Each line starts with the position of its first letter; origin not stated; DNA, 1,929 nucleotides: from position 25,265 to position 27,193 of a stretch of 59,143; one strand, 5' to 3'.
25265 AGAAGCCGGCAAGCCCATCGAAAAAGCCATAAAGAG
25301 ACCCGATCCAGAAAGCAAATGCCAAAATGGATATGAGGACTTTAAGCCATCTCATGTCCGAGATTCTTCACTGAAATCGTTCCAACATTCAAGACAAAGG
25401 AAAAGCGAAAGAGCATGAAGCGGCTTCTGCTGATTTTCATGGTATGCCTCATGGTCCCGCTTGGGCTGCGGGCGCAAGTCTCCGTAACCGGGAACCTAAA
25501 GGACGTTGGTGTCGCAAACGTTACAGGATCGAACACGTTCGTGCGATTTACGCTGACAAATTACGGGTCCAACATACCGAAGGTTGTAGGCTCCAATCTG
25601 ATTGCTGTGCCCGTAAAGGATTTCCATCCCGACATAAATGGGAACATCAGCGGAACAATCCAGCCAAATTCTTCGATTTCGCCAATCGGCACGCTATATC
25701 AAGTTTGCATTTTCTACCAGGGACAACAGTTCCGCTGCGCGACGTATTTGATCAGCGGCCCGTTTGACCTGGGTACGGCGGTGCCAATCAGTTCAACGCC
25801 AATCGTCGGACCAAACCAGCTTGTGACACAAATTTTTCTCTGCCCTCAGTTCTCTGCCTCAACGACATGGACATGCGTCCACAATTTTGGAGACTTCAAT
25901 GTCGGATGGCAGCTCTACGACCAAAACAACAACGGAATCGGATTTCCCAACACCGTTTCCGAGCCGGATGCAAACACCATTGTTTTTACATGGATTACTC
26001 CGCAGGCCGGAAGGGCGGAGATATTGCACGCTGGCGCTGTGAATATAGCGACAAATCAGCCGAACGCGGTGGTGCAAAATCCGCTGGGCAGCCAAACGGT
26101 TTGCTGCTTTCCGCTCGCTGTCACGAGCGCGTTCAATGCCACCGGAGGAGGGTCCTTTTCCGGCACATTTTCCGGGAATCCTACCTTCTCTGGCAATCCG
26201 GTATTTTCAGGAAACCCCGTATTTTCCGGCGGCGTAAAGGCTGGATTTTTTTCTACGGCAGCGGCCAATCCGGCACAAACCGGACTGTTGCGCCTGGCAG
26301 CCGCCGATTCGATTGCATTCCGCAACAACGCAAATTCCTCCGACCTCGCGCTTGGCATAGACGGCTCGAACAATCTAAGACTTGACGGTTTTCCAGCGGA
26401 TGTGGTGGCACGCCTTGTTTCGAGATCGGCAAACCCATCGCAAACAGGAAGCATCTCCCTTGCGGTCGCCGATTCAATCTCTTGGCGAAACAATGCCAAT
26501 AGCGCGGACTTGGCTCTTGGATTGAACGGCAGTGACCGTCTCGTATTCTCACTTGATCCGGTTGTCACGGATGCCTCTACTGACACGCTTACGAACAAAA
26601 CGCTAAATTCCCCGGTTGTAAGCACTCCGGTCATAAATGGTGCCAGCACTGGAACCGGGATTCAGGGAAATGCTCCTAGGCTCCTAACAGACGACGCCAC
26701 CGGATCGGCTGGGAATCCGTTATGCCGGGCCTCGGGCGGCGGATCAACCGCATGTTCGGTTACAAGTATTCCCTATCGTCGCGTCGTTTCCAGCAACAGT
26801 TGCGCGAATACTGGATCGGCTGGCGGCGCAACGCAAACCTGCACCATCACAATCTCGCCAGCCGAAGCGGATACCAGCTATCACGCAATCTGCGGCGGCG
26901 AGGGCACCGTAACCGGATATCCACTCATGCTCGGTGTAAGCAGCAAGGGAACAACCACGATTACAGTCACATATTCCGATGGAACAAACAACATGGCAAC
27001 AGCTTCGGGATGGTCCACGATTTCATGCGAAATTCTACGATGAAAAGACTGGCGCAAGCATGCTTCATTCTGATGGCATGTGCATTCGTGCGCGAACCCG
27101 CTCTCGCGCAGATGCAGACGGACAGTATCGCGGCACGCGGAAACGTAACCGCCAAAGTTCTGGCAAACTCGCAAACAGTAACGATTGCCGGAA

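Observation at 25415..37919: All six consecutive receptor-binding/depolymerase-like genes begin with Sec-type signal peptides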

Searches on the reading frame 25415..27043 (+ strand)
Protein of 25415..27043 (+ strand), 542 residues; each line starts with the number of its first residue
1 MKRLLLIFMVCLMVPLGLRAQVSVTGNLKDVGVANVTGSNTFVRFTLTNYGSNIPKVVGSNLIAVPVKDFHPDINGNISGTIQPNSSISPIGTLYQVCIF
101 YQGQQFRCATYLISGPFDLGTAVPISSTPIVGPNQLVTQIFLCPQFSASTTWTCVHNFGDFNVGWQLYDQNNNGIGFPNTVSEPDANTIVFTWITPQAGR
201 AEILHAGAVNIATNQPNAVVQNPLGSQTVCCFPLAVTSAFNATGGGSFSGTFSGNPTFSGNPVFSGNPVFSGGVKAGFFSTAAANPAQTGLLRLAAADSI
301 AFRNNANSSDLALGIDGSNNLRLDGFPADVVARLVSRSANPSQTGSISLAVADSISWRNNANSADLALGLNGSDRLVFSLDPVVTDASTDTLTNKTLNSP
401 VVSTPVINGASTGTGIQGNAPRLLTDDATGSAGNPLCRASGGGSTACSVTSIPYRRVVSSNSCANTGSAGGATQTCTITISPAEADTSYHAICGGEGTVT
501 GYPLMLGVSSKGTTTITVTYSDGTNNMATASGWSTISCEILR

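Call 5: search_protein_families(library=pfam, proteins=[window:25415-27043:+], max_evalue=0.01)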
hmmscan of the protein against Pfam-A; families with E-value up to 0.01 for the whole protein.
window:25415-27043:+ (542 aa): 0 families

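Call 6: search_protein_families(library=phrogs, proteins=[window:25415-27043:+], max_evalue=0.01)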
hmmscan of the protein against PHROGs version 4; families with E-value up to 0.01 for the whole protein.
window:25415-27043:+ (542 aa): 1 family
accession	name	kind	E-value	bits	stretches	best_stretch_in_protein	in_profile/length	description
phrog_21918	-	unknown function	3.3e-07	31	1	129-204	53-127/200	-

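Call 11: search_dna_similar(query=window:25415-27043:+, collection=phages, mode=protein, max_rows=15, max_evalue=0.001)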
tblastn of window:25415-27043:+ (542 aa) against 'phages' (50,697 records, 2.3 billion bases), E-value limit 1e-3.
No match.

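Call 12: find_related_loci(query=window:25415-27043:+, collection=viral_contigs, flank=10000)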
Query window:25415-27043:+ (542 aa) in viral_contigs; peptide patterns used: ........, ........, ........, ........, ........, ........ (x = any residue, [..] = any of these).
600 stretches matched a pattern (row limit reached: there are more); 22 encode a relative of the query (tblastn E <= 1e-3); 22 distinct loci.
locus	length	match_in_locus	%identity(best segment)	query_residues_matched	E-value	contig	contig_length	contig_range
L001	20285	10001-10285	41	330-416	4e-10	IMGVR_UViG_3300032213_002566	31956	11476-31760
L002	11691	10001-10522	34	372-538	6e-8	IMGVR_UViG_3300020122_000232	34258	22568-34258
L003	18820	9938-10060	59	378-417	3e-7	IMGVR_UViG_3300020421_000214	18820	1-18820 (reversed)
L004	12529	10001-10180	44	379-439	2e-6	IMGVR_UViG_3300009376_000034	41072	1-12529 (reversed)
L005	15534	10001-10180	44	379-439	3e-6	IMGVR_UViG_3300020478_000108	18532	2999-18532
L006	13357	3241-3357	59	379-417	3e-6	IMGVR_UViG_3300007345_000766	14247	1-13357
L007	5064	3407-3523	59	379-417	3e-6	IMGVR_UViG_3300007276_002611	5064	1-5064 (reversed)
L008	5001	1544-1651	58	370-405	3e-6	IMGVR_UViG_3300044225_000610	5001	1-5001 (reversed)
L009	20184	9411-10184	34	265-399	5e-9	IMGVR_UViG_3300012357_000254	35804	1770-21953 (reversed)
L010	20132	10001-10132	52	371-414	9e-6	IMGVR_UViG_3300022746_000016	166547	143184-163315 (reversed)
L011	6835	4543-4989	44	381-439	1e-5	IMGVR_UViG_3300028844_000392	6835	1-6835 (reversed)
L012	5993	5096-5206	57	381-417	1e-5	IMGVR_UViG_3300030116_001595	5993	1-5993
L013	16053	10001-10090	60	381-410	3e-5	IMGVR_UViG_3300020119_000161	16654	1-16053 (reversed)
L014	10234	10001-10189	41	371-434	2e-5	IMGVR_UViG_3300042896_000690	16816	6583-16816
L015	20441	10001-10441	29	376-466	3e-5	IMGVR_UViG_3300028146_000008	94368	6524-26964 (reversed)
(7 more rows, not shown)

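Call 31: find_homologous_proteins(query=window:25415-27040:+)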
Query window:25415-27040:+ (542 aa): 40 proteins with E <= 0.001 among 8000 candidates.
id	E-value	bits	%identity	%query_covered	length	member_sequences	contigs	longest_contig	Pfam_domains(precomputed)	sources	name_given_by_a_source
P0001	1.3e-98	350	57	42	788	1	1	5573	-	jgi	jgi:hypothetical protein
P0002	5.9e-91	324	53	45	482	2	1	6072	-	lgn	-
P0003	8.6e-82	294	53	51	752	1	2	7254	-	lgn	-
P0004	2.0e-78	283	58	46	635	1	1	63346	-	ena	-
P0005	4.4e-75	272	41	83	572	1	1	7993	-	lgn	-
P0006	2.8e-71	259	52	49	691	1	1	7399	-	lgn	-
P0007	1.5e-68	250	54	42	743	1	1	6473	-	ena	-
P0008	2.3e-68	250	52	43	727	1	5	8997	-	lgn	-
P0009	3.5e-68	249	55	42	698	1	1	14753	-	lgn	-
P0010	7.2e-68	248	36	97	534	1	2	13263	-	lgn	-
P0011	5.0e-67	245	53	44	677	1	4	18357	-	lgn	-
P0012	5.5e-66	242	53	42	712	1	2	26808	-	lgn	-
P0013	1.4e-64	237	51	43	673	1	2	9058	-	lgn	-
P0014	4.7e-62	229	47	45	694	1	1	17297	-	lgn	-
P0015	7.1e-62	228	46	51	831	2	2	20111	-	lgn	-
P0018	7.9e-60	222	49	46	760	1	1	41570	-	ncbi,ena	-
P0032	2.8e-30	124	61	20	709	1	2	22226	-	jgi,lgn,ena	jgi:hypothetical protein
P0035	4.9e-9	54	58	13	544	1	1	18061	-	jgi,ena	-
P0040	3.1e-4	38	41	16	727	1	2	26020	PF13385.14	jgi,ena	jgi:hypothetical protein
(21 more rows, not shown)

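Call 33: find_encoding_contigs(protein=P0018, flank=10000, max_places=3)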
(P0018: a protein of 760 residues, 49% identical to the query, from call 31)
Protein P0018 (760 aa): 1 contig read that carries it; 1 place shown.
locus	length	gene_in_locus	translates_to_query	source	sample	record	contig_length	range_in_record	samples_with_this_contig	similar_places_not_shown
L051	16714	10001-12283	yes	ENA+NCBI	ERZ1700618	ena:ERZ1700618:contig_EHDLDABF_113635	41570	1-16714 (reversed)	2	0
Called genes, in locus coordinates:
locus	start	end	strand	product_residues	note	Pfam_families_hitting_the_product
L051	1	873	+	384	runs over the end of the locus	PF00144:Beta-lactamase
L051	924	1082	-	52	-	-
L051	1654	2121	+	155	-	-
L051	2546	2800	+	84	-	-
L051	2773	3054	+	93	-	-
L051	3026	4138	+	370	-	PF07719:TPR_2 (faint), PF00515:TPR_1 (faint), PF13176:TPR_7 (faint), PF13181:TPR_8 (faint), PF13424:TPR_12 (faint), PF13414:TPR_11 (weak), PF14559:TPR_19, PF13432:TPR_16, +4 more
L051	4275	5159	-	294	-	PF01569:PAP2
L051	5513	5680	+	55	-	-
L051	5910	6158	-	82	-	-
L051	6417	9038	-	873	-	PF17900:Peptidase_M1_N, PF01433:Peptidase_M1, PF11838:ERAP1_C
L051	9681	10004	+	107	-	-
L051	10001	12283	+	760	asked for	-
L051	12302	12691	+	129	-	-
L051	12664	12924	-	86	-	-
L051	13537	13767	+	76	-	-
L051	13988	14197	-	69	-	-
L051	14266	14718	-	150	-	PF00072:Response_reg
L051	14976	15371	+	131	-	PF00072:Response_reg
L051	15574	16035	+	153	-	PF00072:Response_reg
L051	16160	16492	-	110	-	PF13545:HTH_Crp_2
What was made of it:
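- A g1-like gene plus a truncated g2-like gene sit in an apparently bacterial context (L051, call 33). A g1-like gene lies in a bacterial-looking context (L051, call 33).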

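Call 34: find_encoding_contigs(protein=P0004, flank=10000, max_places=3)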
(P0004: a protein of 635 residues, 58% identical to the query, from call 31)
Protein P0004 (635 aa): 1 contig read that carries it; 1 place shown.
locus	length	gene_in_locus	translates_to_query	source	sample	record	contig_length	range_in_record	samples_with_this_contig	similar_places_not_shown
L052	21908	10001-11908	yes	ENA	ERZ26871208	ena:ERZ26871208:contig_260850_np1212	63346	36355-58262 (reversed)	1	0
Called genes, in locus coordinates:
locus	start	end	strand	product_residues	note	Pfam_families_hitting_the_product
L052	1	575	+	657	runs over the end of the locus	-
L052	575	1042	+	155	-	-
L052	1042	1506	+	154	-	-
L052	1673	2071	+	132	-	-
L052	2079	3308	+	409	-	-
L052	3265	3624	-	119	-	-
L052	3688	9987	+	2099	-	-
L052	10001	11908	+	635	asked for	-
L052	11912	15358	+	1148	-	-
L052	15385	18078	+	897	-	-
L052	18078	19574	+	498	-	-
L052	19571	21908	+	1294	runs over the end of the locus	PF07610:DUF1573 (weak), PF12371:TMEM131_like_N (faint), PF15780:ASH, PF22073:Cep192_D4, PF07610:DUF1573, PF15780:ASH, PF22073:Cep192_D4, PF22544:HYDIN_VesB_CFA65-like_Ig, +2 more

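Call 56: find_encoding_contigs(protein=P0040, flank=10000, max_places=2)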
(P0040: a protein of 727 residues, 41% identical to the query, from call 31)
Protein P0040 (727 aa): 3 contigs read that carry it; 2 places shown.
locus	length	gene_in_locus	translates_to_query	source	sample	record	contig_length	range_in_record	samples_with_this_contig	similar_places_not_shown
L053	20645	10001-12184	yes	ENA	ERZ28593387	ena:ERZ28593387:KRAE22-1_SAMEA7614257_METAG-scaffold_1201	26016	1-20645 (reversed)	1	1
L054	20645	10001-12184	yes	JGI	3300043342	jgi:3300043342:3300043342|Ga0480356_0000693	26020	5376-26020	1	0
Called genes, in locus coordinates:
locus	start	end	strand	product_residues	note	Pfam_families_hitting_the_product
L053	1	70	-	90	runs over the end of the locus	-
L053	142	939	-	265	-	PF06067:DUF932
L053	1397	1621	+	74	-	-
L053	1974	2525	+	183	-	-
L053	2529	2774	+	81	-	-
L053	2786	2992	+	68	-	-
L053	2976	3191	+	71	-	-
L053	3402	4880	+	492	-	PF03237:Terminase_6N (weak)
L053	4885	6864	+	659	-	-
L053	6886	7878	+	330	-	-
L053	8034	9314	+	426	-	-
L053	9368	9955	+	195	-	-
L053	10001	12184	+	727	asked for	PF13385:Laminin_G_3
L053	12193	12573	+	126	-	-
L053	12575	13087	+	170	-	-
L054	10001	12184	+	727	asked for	PF13385:Laminin_G_3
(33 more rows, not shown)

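Call 57: find_encoding_contigs(protein=P0035, flank=10000, max_places=2)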
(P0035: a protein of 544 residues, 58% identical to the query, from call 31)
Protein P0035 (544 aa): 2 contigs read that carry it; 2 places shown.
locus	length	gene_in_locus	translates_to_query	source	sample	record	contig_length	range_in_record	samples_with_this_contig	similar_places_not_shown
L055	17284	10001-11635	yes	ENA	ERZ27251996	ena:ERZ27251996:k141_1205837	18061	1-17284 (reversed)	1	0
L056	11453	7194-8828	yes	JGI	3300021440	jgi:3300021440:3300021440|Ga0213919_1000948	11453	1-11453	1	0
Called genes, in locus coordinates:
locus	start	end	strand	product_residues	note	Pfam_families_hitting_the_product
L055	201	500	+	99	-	-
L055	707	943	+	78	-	-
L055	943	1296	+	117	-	-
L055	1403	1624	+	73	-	-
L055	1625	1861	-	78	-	-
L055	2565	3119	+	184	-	PF03592:Terminase_2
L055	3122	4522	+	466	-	PF03237:Terminase_6N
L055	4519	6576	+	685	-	-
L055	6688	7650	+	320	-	-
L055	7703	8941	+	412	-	-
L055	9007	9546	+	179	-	-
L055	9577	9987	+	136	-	-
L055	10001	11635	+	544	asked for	-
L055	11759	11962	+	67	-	-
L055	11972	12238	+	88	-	-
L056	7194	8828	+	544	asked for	-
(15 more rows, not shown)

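Call 58: predict_structure(alignment_id=A3)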
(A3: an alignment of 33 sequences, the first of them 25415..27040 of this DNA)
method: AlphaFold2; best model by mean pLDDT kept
length: 542 residues; sequences in the alignment: 33
mean_pLDDT: 67.9   pTM: 0.34
mean pLDDT of the five models: 67.9, 67.6, 66.2, 61.7, 57.5
residues with pLDDT >= 90: 142; 70-90: 125; 50-70: 111; < 50: 164
segments of 3 or more residues with pLDDT < 50: 130-134, 210-223, 265-269, 271-276, 285-298, 303-308, 332-410, 412-436
pLDDT, mean of each block of 10 residues (from residue 1): 83 73 91 77 94 86 93 94 91 92 94 94 76 64 95 93 95 95 96 97 81 42 53 72 66 66 51 48 47 46 49 52 52 45 36 35 37 37 34 32 33 39 36 49 51 72 64 86 83 76 79 89 71 80 81
secondary structure, 60 per line:
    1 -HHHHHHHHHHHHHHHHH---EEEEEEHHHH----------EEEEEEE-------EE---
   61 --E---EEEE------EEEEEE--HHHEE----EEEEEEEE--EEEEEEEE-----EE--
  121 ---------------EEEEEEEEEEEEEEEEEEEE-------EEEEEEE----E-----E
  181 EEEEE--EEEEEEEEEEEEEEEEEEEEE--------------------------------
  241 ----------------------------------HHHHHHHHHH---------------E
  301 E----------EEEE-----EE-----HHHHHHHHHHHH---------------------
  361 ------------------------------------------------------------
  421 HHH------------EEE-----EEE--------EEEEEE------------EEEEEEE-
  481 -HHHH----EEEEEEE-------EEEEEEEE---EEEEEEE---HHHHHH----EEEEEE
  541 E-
elements in order: H2-18 E22-27 H28-31 E42-48 E67-70 E77-82 E94-101 E104-111 E136-155 E163-169 E180-185 E188-208 H275-284 E312-315 H328-339 E436-438 E444-446 E455-460 E473-479 H482-485 E490-496 E504-511 E515-521 H525-530 E535-541
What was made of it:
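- The AlphaFold model gives the leader as a helix with fair confidence (call 58).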

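Call 61: fold_search(model_id=the predicted structure, library=pdb)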
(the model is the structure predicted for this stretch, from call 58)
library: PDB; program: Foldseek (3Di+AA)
matches with E <= 10: 937; with E <= 0.001: 0
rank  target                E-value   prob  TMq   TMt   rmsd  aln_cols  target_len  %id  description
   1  4f20_A                3.0e-03  0.63  0.10  0.15  17.1       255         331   10  Crystal structures reveal the multi-ligand binding mechanism of the Staphylococcus aureus ClfB (released 2012-08-08)
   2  4f24                  5.6e-03  0.66  0.11  0.17  14.6       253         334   12  Crystal structures reveal the multi-ligand binding mechanism of the Staphylococcus aureus ClfB (released 2012-08-08)
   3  8rt6_B                8.8e-03  0.35  0.08  0.16  22.0       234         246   11  Conformation-A of the full-length outer membrane core complex (TrwH/VirB7, TrwF/VirB9, TrwE/VirB10CTD) from the fully- (released 2024-06-19)
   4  3au0                  8.8e-03  0.35  0.09  0.14  17.6       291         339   11  Structural and biochemical characterization of ClfB:ligand interactions (released 2011-05-04)
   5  4f1z_A                1.1e-02  0.54  0.11  0.17  16.4       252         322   10  Crystal structures reveal the multi-ligand binding mechanism of the Staphylococcus aureus ClfB (released 2012-08-08)
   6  8dfw_G                1.5e-02  0.28  0.09  0.18  17.8       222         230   11  Crystal Structure of Human BTN2A1 in Complex With Vgamma9-Vdelta2 T Cell Receptor (released 2023-07-05)
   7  4le8_A                1.7e-02  0.35  0.09  0.15  13.9       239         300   11  Structure of the Als3 adhesin from Candida albicans, residues 1-299 (mature sequence) (released 2014-09-24)
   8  4f27_A                1.8e-02  0.47  0.11  0.17  16.6       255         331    9  Crystal structures reveal the multi-ligand binding mechanism of the Staphylococcus aureus ClfB (released 2012-08-08)
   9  2y7m                  2.2e-02  0.44  0.11  0.18  16.8       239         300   16  Structure of N-terminal domain of Candida albicans als9-2 (Pt derivative) (released 2011-10-05)
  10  5t3x_E                2.2e-02  0.38  0.11  0.23  14.6       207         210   12  3.9 Angstrom Crystal Structure of a Fully and Natively Glycosylated BG505 SOSIP.664 HIV-1 Env Trimer in Complex with t (released 2016-10-05)
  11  7ytd_K                2.3e-02  0.33  0.09  0.19  16.9       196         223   15  Cryo-EM structure of four human FcmR bound to IgM-Fc/J (released 2023-02-01)
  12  4rx4_L                2.3e-02  0.16  0.08  0.16  15.3       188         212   18  Crystal structure of VH1-46 germline-derived CD4-binding site-directed antibody 8ANC134 in complex with HIV-1 clade A  (released 2015-07-01)
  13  9lty_A                2.4e-02  0.25  0.10  0.13  21.5       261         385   11  Crystal Structure of C-terminal stable fragment of the Shaft pilin EbpC from Enterococcus faecalis (released 2025-07-16)
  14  3qeq_E                2.6e-02  0.20  0.09  0.17  16.3       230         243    9  The complex between TCR DMF4 and human Class I MHC HLA-A2 with the bound MART-1(27-35) nonameric peptide (released 2011-07-06)
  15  4lee_A                2.9e-02  0.30  0.11  0.17  15.6       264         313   12  Structure of the Als3 adhesin from Candida albicans, residues 1-313 (mature sequence), triple mutant in the binding ca (released 2014-05-14)
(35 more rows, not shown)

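Call 62: fold_search(model_id=the predicted structure, library=viral)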
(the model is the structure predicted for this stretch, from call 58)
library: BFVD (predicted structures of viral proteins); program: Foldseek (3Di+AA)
matches with E <= 10: 466; with E <= 0.001: 42
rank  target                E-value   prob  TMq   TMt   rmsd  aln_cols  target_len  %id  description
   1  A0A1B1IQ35            2.0e-07  1.00  0.14  0.29  11.8       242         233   12  (no name in the UniProt tables at hand)
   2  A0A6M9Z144            1.4e-06  1.00  0.16  0.34  28.8       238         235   10  (no name in the UniProt tables at hand)
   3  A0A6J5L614            2.4e-06  1.00  0.13  0.08  18.8       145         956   17  Uncharacterized protein [uncultured Caudovirales phage]
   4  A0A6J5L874            5.7e-06  1.00  0.13  0.10  18.9       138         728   19  Uncharacterized protein [uncultured Caudovirales phage]
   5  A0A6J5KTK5            1.1e-05  1.00  0.13  0.71   7.9        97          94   18  Uncharacterized protein [uncultured Caudovirales phage]
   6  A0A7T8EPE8            2.5e-05  1.00  0.13  0.33   9.2       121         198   21  Uncharacterized protein [Erwinia phage pEa_SNUABM_5]
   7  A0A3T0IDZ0            2.5e-05  1.00  0.12  0.08  11.3       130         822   15  (no name in the UniProt tables at hand)
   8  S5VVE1                3.1e-05  1.00  0.12  0.24   1.0        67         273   27  Uncharacterized protein [Pseudomonas phage PaBG]
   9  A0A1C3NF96            3.9e-05  1.00  0.13  0.24   2.3        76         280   25  (no name in the UniProt tables at hand)
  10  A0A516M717            3.9e-05  1.00  0.13  0.27  14.7       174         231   14  (no name in the UniProt tables at hand)
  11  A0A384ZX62            4.4e-05  1.00  0.12  0.24   3.0        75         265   17  Uncharacterized protein [Dickeya phage vB_DsoM_JA29]
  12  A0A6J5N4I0            5.2e-05  1.00  0.11  0.54   9.8       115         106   18  Uncharacterized protein [uncultured Caudovirales phage]
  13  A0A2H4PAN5            5.2e-05  0.30  0.07  0.07  89.4       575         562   12  (no name in the UniProt tables at hand)
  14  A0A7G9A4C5            6.2e-05  1.00  0.13  0.42   8.0       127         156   16  Uncharacterized protein [Bacteriophage sp.]
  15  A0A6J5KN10            6.6e-05  1.00  0.12  0.52   6.1        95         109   22  Uncharacterized protein [uncultured Caudovirales phage]
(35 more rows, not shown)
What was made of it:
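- The g1 N-domains (pLDDT > 90) match N-terminal parts of many phage fibre and spike models (calls 58, 62).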

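Call 68: find_encoding_contigs(protein=P0032, flank=10000, max_places=2)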
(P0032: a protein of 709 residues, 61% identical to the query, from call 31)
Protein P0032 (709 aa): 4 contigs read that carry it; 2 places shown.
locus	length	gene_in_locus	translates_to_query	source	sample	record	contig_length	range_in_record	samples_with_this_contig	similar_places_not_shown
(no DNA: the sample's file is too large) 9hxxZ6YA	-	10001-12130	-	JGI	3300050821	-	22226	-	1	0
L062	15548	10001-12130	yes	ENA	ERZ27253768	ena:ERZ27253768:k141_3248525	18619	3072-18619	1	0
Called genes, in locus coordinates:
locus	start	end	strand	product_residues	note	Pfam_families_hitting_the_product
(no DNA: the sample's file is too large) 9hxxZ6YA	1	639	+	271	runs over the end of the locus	-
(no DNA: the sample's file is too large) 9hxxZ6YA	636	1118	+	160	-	-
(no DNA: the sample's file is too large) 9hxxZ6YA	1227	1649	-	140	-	-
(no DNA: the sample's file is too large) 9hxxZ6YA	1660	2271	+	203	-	PF18734:HEPN_AbiU2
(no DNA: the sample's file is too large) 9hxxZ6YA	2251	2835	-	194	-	PF00239:Resolvase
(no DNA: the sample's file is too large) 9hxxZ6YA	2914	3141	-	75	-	-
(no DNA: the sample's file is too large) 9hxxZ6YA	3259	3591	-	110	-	-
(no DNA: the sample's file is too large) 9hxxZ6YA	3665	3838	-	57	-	PF23807:RHH_10 (weak), PF09274:ParG (weak)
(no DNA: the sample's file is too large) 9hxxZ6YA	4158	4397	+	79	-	-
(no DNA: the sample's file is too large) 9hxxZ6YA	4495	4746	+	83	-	PF01381:HTH_3 (weak)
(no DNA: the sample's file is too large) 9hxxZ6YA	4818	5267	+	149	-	-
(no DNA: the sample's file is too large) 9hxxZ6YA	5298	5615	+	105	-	-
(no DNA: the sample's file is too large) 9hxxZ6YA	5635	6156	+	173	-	-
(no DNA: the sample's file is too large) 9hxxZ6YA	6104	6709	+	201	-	-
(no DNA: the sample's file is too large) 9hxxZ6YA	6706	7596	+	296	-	-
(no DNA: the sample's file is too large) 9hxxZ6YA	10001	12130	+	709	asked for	-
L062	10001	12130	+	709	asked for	-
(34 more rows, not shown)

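Call 69: find_encoding_contigs(protein=P0002, flank=6000, max_places=2)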
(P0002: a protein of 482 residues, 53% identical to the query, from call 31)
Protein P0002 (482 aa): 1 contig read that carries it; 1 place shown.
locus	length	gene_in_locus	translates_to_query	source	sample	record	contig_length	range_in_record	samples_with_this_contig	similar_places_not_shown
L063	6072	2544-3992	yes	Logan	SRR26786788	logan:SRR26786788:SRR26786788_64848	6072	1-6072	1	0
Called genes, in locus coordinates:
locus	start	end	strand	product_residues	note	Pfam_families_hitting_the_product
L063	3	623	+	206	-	?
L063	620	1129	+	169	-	-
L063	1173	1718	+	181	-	-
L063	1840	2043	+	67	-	PF00313:CSD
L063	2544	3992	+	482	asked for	-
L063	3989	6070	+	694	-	?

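Call 73: search_protein_families(library=ncbifam, proteins=[window:25415-27043:+], max_evalue=0.01)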
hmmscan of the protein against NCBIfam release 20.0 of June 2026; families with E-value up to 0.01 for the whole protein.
window:25415-27043:+ (542 aa): 0 families
